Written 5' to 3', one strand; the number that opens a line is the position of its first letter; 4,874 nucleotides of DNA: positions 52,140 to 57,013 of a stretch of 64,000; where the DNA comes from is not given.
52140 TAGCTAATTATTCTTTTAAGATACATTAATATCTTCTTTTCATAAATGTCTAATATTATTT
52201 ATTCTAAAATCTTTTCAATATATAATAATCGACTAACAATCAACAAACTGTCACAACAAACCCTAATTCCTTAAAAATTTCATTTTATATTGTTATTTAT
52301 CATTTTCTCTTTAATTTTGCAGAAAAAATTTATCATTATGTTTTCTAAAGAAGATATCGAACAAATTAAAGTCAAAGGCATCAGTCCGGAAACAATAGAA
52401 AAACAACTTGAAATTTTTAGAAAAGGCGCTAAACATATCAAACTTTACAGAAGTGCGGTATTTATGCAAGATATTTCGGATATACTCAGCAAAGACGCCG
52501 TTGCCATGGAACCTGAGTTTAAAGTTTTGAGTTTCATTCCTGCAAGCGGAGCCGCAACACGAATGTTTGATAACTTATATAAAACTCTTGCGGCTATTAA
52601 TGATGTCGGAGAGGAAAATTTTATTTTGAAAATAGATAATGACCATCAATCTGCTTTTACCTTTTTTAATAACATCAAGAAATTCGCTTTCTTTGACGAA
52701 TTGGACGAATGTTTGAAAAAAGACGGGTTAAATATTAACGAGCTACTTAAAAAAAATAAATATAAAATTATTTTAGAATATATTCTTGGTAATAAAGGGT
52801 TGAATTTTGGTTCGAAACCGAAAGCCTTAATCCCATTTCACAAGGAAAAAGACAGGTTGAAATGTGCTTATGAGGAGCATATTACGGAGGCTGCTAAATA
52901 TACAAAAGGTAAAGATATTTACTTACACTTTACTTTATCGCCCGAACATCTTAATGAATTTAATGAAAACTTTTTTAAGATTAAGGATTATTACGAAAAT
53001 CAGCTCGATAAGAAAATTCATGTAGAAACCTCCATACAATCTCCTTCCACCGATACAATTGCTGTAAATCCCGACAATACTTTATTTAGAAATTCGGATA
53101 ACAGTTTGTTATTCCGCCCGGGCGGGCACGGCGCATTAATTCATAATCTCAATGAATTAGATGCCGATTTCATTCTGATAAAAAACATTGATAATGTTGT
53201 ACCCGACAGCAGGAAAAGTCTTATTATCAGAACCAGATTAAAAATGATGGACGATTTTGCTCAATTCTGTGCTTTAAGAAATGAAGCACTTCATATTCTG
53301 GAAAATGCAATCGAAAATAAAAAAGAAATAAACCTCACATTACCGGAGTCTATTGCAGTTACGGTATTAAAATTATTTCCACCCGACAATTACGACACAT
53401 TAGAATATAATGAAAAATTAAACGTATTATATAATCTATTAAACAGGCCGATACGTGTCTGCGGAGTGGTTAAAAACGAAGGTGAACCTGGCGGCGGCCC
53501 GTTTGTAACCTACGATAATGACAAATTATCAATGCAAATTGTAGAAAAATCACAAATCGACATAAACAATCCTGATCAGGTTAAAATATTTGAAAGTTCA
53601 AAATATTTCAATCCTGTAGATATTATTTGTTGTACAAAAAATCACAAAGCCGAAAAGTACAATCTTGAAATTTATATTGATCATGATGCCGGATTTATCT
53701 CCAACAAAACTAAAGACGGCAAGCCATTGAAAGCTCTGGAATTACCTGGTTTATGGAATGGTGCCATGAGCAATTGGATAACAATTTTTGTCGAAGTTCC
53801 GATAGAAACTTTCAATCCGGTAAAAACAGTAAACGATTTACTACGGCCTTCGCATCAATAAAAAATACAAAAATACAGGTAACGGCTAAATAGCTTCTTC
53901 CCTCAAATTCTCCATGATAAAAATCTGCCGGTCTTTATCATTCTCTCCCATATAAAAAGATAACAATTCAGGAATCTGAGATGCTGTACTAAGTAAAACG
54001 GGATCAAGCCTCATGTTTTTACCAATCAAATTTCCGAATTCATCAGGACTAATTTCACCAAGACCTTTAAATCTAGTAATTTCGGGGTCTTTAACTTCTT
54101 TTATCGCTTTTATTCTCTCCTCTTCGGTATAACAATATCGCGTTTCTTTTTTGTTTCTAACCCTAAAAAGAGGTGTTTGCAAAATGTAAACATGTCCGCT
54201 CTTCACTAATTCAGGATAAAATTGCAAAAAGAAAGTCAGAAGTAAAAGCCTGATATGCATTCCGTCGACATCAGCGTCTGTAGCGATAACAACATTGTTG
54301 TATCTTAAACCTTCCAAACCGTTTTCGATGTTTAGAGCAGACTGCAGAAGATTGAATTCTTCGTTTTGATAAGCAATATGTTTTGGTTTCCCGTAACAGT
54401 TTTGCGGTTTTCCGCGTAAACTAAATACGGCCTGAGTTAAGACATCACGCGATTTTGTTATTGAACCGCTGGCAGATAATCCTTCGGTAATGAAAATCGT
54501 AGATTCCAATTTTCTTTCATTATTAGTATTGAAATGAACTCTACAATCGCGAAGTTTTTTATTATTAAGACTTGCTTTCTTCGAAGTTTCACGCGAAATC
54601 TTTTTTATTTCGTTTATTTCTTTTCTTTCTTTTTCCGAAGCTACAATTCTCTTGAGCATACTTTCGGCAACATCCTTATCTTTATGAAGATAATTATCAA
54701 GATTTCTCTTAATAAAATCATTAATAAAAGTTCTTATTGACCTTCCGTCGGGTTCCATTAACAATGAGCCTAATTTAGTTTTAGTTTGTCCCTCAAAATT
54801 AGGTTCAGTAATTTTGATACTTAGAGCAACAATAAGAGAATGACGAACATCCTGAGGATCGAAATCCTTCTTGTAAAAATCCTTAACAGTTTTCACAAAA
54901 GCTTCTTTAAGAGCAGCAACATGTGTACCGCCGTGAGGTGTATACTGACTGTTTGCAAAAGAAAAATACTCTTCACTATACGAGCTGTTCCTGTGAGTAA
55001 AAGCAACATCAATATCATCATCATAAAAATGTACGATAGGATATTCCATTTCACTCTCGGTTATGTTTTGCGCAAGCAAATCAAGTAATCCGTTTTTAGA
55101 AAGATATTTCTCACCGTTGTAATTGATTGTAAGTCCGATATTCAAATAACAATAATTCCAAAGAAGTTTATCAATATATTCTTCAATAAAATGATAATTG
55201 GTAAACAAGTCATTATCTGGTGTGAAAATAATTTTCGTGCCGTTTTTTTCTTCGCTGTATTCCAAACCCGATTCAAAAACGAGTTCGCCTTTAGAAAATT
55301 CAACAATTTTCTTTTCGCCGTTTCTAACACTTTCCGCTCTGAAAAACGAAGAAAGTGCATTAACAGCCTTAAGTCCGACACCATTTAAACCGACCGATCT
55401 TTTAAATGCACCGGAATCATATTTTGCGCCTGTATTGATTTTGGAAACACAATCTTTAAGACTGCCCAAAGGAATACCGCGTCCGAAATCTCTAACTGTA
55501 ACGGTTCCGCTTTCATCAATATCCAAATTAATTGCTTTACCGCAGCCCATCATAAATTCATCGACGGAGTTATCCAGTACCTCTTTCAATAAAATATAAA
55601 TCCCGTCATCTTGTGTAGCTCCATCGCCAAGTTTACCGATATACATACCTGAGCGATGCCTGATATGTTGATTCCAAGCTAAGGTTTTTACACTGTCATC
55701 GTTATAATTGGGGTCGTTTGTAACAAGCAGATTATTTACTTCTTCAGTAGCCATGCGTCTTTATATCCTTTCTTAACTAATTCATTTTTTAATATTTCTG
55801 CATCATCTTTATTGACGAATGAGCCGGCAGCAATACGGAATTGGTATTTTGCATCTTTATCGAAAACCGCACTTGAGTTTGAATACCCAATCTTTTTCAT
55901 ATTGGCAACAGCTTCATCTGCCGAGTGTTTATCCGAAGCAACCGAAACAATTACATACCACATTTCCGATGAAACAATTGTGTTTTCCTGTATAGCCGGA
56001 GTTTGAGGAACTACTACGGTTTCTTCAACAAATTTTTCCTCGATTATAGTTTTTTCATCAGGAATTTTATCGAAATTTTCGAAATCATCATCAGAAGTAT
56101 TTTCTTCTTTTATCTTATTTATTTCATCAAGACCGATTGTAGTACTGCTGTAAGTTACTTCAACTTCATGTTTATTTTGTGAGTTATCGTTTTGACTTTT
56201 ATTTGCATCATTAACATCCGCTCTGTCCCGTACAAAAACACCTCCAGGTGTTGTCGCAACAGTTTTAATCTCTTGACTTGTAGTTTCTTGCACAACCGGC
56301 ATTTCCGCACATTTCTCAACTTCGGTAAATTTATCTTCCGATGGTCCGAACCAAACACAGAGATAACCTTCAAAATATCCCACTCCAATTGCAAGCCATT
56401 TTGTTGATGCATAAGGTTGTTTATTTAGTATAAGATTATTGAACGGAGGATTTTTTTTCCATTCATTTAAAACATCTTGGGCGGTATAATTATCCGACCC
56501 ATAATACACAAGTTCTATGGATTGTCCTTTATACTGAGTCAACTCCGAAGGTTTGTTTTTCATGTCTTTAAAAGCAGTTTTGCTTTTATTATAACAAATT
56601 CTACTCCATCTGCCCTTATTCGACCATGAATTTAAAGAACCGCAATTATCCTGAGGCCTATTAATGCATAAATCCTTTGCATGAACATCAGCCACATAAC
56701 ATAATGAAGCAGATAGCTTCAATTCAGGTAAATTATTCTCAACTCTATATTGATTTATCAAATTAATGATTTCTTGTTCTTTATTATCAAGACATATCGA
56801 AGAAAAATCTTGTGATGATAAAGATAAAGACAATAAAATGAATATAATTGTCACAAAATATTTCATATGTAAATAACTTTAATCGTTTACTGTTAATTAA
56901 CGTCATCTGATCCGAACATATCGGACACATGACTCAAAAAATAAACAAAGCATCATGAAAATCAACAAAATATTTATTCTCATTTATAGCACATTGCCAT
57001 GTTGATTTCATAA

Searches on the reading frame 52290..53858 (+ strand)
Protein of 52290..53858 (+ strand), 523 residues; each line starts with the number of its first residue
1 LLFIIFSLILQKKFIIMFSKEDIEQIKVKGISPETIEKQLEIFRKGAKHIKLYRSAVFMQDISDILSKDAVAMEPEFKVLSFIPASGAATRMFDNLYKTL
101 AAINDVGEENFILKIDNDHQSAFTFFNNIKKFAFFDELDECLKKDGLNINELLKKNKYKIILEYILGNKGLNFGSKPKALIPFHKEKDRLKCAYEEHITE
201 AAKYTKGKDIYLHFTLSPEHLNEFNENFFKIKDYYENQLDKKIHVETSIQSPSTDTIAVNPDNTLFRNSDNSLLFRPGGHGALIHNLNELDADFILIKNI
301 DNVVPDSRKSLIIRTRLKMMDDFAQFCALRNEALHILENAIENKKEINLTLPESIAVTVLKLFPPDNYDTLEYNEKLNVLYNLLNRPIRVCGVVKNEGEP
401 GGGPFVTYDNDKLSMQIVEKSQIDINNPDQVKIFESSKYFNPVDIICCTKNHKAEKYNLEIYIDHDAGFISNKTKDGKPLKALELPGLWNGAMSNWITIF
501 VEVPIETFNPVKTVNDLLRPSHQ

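Call 35: search_protein_families(library=pfam, proteins=[window:52290-53858:+], max_evalue=0.001)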
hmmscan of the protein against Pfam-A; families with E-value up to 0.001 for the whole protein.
window:52290-53858:+ (523 aa): 1 family
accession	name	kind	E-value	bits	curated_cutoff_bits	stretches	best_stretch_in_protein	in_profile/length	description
PF14134.11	DUF4301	-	1.3e-175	585.6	27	1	20-523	2-507/507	Domain of unknown function (DUF4301)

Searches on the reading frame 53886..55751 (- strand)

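Call 53: search_protein_families(library=pfam, proteins=[window:53886-55751:-], max_evalue=0.00001)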
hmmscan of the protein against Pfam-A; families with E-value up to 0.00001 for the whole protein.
window:53886-55751:- (621 aa): 3 families
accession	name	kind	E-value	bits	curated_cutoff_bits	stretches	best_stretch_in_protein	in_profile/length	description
PF00204.31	DNA_gyraseB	-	1.1e-29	103.5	27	1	244-381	29-169/173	DNA gyrase B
PF01751.28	Toprim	-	2.9e-13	50.2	23.1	1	418-525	1-95/96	Toprim domain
PF02518.31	HATPase_c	-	1.8e-09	38.5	26.4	1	49-179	4-108/111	Histidine kinase-, DNA gyrase B-, and HSP90-like ATPase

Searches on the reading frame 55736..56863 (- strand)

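Call 53: search_protein_families(library=pfam, proteins=[window:55736-56863:-], max_evalue=0.00001)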
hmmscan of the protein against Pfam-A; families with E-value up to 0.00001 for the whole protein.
window:55736-56863:- (375 aa): 2 families
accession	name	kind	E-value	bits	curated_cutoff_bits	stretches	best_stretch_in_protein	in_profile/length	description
PF00188.32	CAP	-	2.9e-07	31.8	21.1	1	34-145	2-91/117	Cysteine-rich secretory protein family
PF05036.18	SPOR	-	1.3e-06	29.1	21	1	302-373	5-75/76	SPOR domain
